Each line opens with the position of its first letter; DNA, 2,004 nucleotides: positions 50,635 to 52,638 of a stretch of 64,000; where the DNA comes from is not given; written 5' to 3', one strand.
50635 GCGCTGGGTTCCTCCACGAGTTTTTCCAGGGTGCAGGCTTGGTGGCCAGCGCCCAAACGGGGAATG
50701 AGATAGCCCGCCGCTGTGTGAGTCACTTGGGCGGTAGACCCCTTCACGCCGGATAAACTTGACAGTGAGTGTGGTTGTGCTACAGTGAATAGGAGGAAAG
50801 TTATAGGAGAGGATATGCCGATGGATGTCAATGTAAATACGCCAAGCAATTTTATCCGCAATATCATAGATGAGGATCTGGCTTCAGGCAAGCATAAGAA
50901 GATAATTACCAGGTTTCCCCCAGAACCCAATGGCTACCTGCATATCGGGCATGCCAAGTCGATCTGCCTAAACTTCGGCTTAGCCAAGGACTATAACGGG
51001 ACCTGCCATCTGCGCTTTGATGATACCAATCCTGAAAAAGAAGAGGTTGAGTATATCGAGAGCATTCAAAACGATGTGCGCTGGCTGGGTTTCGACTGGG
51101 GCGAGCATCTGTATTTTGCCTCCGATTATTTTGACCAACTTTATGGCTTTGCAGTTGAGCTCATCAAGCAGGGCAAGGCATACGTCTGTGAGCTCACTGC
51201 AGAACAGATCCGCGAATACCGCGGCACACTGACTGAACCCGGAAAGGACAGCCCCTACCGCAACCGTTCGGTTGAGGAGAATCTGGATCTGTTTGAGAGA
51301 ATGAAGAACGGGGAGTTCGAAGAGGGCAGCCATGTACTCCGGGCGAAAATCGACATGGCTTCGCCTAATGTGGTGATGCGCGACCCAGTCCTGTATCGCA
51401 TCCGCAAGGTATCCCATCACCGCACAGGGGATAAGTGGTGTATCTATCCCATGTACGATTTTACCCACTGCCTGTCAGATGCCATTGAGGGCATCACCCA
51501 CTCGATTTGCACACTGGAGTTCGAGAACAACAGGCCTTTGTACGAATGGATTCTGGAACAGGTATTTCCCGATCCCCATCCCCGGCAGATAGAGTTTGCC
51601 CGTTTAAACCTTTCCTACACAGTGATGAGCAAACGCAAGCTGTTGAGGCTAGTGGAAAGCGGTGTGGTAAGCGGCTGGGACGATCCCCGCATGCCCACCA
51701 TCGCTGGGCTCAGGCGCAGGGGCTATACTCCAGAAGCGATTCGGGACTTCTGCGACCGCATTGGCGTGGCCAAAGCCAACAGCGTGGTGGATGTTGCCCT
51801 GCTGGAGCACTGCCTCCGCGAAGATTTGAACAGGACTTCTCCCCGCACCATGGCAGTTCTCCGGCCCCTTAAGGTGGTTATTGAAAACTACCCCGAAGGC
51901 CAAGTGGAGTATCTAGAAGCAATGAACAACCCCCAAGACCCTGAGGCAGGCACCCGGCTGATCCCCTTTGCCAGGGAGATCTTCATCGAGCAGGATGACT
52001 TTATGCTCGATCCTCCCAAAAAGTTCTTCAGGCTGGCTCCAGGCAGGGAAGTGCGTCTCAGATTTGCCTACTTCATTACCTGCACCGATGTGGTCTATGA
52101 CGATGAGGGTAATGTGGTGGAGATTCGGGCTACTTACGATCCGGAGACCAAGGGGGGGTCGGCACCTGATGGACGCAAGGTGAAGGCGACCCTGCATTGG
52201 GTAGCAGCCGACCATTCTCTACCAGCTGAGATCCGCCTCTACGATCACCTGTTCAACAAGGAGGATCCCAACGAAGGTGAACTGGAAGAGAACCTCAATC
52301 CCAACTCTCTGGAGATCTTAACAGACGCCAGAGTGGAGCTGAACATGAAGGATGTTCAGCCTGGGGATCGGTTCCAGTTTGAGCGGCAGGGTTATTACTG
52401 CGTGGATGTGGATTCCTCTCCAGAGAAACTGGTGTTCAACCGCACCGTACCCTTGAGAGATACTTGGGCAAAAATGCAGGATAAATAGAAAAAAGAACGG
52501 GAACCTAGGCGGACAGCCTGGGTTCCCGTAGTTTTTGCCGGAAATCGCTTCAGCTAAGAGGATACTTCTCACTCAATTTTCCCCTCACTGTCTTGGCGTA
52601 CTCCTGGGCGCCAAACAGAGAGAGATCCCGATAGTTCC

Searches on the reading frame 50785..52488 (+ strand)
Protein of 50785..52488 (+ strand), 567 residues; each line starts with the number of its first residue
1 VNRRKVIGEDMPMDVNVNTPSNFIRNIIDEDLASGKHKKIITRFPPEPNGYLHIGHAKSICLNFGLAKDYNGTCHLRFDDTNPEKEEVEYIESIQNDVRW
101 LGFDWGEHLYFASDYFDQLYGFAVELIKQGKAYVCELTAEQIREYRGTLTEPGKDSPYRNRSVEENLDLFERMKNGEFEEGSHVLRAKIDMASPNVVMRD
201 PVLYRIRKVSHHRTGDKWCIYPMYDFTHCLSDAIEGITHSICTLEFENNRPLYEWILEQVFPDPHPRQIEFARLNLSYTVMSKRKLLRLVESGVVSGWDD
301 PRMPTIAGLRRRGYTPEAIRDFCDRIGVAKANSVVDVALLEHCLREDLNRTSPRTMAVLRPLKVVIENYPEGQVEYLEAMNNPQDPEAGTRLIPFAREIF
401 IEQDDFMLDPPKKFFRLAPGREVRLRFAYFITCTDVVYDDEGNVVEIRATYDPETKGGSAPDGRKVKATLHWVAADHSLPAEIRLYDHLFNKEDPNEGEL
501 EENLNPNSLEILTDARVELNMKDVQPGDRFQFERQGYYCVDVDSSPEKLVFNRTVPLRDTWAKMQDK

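Call 3: search_protein_families(library=pfam, proteins=[window:50785-52488:+], max_evalue=0.01)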
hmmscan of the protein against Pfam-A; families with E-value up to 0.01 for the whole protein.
window:50785-52488:+ (567 aa): 3 families
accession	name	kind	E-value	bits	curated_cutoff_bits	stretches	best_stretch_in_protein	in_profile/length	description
PF00749.27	tRNA-synt_1c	-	2.3e-117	391.8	23.4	1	39-349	1-313/314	tRNA synthetases class I (E and Q), catalytic domain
PF03950.23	tRNA-synt_1c_C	-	2e-30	105.3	23.9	1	352-452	1-91/91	tRNA synthetases class I (E and Q), anti-codon binding domain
PF20974.2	tRNA-synt_1c_C2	-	2e-25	89.7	23.9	1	469-541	1-69/69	tRNA synthetases class I (E and Q), anti-codon binding domain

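Call 4: search_protein_families(library=ncbifam, proteins=[window:50785-52488:+], max_evalue=0.01)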
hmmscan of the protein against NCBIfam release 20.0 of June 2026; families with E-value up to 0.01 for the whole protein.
window:50785-52488:+ (567 aa): 10 families
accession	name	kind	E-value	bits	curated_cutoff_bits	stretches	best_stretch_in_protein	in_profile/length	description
NF011291.0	PRK14703.1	equivalog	4.4e-277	921.4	681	1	19-565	11-560/769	glutamine--tRNA ligase/YqeY domain fusion protein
TIGR00440.1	glnS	equivalog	3.2e-239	795.2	425.8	1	41-563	2-524/524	glutamine--tRNA ligase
TIGR00463.1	gltX_arch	equivalog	1.6e-114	383.5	401.75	1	29-546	83-551/560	glutamate--tRNA ligase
NF003169.0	PRK04156.1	equivalog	5e-96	322.6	516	1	31-543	93-555/567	glutamate--tRNA ligase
TIGR00464.1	gltX_bact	equivalog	1.6e-28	99.8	289.95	1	39-330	1-275/470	glutamate--tRNA ligase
NF004315.1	PRK05710.1-4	equivalog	2.4e-19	69.8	250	1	42-161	1-123/274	tRNA glutamyl-Q(34) synthetase GluQRS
NF004314.0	PRK05710.1-3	equivalog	2.2e-16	60.1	256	1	37-148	4-115/297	tRNA glutamyl-Q(34) synthetase GluQRS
TIGR03838.1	queuosine_YadB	equivalog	7.3e-14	51.8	276.7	1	41-151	2-107/272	tRNA glutamyl-Q(34) synthetase GluQRS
NF004312.0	PRK05710.1-1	equivalog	1.5e-08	34.4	453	1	35-149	9-123/306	tRNA glutamyl-Q(34) synthetase GluQRS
NF004313.0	PRK05710.1-2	equivalog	5.8e-05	22.4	380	1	38-145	3-110/299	tRNA glutamyl-Q(34) synthetase GluQRS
